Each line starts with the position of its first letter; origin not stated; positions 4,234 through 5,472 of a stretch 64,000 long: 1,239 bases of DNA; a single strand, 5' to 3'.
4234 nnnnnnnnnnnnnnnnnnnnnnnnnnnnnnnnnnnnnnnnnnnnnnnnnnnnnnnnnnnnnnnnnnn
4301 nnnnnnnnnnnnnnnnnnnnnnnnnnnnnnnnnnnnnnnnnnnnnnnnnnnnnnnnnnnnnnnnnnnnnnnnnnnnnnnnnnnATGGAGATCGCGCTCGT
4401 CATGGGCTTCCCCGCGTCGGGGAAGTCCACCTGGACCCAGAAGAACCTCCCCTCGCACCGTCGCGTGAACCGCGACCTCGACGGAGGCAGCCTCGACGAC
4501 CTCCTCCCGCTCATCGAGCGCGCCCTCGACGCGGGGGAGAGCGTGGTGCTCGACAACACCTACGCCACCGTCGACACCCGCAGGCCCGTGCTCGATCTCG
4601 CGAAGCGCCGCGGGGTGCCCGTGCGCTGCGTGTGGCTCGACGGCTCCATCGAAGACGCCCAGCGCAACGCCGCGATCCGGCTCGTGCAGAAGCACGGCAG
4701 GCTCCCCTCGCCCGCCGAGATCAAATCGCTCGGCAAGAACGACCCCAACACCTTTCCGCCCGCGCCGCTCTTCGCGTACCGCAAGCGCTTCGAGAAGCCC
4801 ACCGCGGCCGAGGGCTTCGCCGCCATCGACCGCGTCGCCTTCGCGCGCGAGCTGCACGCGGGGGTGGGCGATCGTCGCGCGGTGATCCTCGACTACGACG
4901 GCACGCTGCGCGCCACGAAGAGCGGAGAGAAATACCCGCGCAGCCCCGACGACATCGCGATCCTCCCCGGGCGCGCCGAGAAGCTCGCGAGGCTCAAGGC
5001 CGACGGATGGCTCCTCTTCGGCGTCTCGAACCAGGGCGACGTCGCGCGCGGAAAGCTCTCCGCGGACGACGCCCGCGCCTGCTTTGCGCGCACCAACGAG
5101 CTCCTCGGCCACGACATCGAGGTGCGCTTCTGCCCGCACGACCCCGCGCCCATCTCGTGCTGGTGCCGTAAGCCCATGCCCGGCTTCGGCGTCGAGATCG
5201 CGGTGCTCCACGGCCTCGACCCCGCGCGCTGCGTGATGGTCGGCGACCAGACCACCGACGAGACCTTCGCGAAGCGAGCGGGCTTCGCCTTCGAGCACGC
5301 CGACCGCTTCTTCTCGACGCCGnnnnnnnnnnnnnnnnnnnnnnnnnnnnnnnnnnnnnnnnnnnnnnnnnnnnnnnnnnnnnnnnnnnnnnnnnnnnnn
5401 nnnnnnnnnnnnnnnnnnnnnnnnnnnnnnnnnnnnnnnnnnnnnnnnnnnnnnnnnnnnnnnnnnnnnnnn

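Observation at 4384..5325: T4-Pnk-like polynucleotide kinase / 3'-phosphatase in a bacterial chromosome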

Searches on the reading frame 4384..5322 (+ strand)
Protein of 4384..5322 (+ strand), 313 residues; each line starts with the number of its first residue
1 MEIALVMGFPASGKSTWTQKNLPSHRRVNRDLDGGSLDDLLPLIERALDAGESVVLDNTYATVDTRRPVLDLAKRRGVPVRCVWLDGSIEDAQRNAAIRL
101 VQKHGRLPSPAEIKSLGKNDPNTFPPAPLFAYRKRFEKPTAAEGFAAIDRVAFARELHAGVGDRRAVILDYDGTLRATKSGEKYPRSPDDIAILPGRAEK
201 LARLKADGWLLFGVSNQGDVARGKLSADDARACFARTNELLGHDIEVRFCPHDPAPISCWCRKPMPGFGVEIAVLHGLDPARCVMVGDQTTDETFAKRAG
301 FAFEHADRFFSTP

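Call 4: search_protein_families(library=pfam, proteins=[window:4384-5322:+], max_evalue=0.1)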
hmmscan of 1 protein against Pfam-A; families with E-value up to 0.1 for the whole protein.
window:4384-5322:+ (313 aa): 7 families
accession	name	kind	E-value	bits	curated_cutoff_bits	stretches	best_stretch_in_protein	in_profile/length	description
PF13671.12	AAA_33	-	6.7e-14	52.8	27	1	40-101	59-120/143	AAA domain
PF13242.12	Hydrolase_like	-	3.7e-07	30.4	22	1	261-301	2-43/75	HAD-hyrolase-like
PF08645.17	PNK3P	-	1.9e-06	28.2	22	1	168-310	4-146/161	Polynucleotide kinase 3 phosphatase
PF00702.32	Hydrolase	-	2.6e-06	28.4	26.4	1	238-300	132-191/191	haloacid dehalogenase-like hydrolase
PF13419.12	HAD_2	-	0.0083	16.7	23.8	1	263-301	135-173/178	Haloacid dehalogenase-like hydrolase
PF06414.18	Zeta_toxin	-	0.06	13.2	22.3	0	43-106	87-152/199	Zeta toxin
PF08433.16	KTI12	-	0.087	12.7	22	0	1-20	1-20/271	Chromatin associated protein KTI12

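Call 5: search_protein_families(library=ncbifam, proteins=[window:4384-5322:+], max_evalue=0.1)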
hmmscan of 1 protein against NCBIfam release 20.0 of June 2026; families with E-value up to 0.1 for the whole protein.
window:4384-5322:+ (313 aa): 15 families
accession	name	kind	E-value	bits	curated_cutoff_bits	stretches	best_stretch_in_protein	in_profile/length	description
TIGR01663.1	PNK-3'Pase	equivalog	1.1e-34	119.7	502.8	2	2-154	365-503/520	bifunctional polynucleotide phosphatase/kinase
NF006506.0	PRK08942.1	equivalog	4e-21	75.4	178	1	165-301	4-141/182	D-glycero-beta-D-manno-heptose 1,7-bisphosphate 7-phosphatase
TIGR01656.1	Histidinol-ppas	subfamily_domain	4.1e-21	75.5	84.15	1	166-302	2-141/149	histidinol-phosphate phosphatase domain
TIGR01662.1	HAD-SF-IIIA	subfamily_domain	3.6e-19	69.2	44.6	1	165-303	1-135/141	HAD-IIIA family hydrolase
NF005264.0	PRK06769.1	equivalog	1.4e-15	57.5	217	1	164-299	4-129/175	HAD-IIIA family hydrolase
TIGR00213.1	GmhB_yaeD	subfamily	1.3e-11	44.5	149.6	1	165-293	2-136/176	D-glycero-beta-D-manno-heptose 1,7-bisphosphate 7-phosphatase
TIGR01664.1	DNA-3'-Pase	equivalog_domain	1.5e-08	34.7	107.65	1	166-310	15-166/167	DNA 3'-phosphatase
NF050049.1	HBPPhtaseGmhB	domain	8.8e-07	28.9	250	1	164-297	3-134/171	D-glycero-alpha-D-manno-heptose-1,7-bisphosphate 7-phosphatase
NF003937.0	PRK05446.1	equivalog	1.9e-05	23.9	443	1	165-300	4-142/355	bifunctional histidinol-phosphatase/imidazoleglycerol-phosphate dehydratase HisB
TIGR01668.1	YqeG_hyp_ppase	hypoth_equivalog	7.5e-05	22.3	89.1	1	165-301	26-130/170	YqeG family HAD IIIA-type phosphatase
TIGR01261.1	hisB_Nterm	equivalog_domain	0.0018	17.8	140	1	167-298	4-138/161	histidinol-phosphatase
NF009695.0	PRK13222.1-2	equivalog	0.0085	15.6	225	0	262-302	149-189/226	phosphoglycolate phosphatase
TIGR01449.2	PGP_bact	equivalog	0.015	14.9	180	0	262-303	140-181/213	phosphoglycolate phosphatase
TIGR03574.1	selen_PSTK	equivalog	0.049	13.1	290.5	0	42-90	59-107/249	L-seryl-tRNA(Sec) kinase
TIGR01452.1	PGP_euk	subfamily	0.065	12.6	201.95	0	272-302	211-242/279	phosphoglycolate/pyridoxal phosphate family phosphatase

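Call 6: search_solved_structures(query=window:4384-5322:+, max_evalue=1, show_alignments=4)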
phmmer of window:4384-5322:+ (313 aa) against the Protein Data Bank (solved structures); distinct sequences matched with E-value up to 1: 27.
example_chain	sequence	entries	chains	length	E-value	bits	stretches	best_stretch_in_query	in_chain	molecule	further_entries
1yj5_A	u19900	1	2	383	2.9e-27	99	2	2-159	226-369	5' polynucleotide kinase-3' phosphatase catalytic domain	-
3zvl_A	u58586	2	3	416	3.5e-27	98.8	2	2-159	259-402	BIFUNCTIONAL POLYNUCLEOTIDE PHOSPHATASE/KINASE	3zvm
3zvn_A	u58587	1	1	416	1.5e-26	96.7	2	2-159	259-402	BIFUNCTIONAL POLYNUCLEOTIDE PHOSPHATASE/KINASE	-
3u7g_A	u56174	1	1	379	2.4e-26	96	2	2-159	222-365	Bifunctional polynucleotide phosphatase/kinase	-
3u7e_B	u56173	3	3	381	2.4e-26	96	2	2-159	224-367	Bifunctional polynucleotide phosphatase/kinase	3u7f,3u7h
4pnh_A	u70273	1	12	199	5.8e-16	61.9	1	164-301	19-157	D,D-heptose 1,7-bisphosphate phosphatase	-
3l8h_A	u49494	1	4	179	9.6e-15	57.9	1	166-302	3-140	Putative haloacid dehalogenase-like hydrolase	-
3l8e_A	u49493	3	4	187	1.9e-08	37.2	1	166-298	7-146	D,D-heptose 1,7-bisphosphate phosphatase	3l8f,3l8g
2gmw_A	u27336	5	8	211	2.2e-08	37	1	166-297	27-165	D,D-heptose 1,7-bisphosphate phosphatase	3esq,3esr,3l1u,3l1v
2fpr_A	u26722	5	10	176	1.3e-07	34.4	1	162-302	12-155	Histidine biosynthesis bifunctional protein hisB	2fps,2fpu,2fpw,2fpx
2o2x_A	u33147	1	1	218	2.4e-07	33.6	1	166-302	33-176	hypothetical protein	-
9drz_A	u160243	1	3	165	0.00012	24.8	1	3-87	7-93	p-loop containing nucleoside triphosphatehydrolase protein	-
9d8a_A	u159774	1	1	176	0.00031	23.4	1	3-100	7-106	Rhizopus azygosporus Kinase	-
4ex6_A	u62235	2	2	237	0.025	17.1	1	239-301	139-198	AlnB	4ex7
7vd5_12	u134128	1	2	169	0.12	14.9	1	81-152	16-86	Fcpb2, Fucoxanthin chlorophyll a/c-binding protein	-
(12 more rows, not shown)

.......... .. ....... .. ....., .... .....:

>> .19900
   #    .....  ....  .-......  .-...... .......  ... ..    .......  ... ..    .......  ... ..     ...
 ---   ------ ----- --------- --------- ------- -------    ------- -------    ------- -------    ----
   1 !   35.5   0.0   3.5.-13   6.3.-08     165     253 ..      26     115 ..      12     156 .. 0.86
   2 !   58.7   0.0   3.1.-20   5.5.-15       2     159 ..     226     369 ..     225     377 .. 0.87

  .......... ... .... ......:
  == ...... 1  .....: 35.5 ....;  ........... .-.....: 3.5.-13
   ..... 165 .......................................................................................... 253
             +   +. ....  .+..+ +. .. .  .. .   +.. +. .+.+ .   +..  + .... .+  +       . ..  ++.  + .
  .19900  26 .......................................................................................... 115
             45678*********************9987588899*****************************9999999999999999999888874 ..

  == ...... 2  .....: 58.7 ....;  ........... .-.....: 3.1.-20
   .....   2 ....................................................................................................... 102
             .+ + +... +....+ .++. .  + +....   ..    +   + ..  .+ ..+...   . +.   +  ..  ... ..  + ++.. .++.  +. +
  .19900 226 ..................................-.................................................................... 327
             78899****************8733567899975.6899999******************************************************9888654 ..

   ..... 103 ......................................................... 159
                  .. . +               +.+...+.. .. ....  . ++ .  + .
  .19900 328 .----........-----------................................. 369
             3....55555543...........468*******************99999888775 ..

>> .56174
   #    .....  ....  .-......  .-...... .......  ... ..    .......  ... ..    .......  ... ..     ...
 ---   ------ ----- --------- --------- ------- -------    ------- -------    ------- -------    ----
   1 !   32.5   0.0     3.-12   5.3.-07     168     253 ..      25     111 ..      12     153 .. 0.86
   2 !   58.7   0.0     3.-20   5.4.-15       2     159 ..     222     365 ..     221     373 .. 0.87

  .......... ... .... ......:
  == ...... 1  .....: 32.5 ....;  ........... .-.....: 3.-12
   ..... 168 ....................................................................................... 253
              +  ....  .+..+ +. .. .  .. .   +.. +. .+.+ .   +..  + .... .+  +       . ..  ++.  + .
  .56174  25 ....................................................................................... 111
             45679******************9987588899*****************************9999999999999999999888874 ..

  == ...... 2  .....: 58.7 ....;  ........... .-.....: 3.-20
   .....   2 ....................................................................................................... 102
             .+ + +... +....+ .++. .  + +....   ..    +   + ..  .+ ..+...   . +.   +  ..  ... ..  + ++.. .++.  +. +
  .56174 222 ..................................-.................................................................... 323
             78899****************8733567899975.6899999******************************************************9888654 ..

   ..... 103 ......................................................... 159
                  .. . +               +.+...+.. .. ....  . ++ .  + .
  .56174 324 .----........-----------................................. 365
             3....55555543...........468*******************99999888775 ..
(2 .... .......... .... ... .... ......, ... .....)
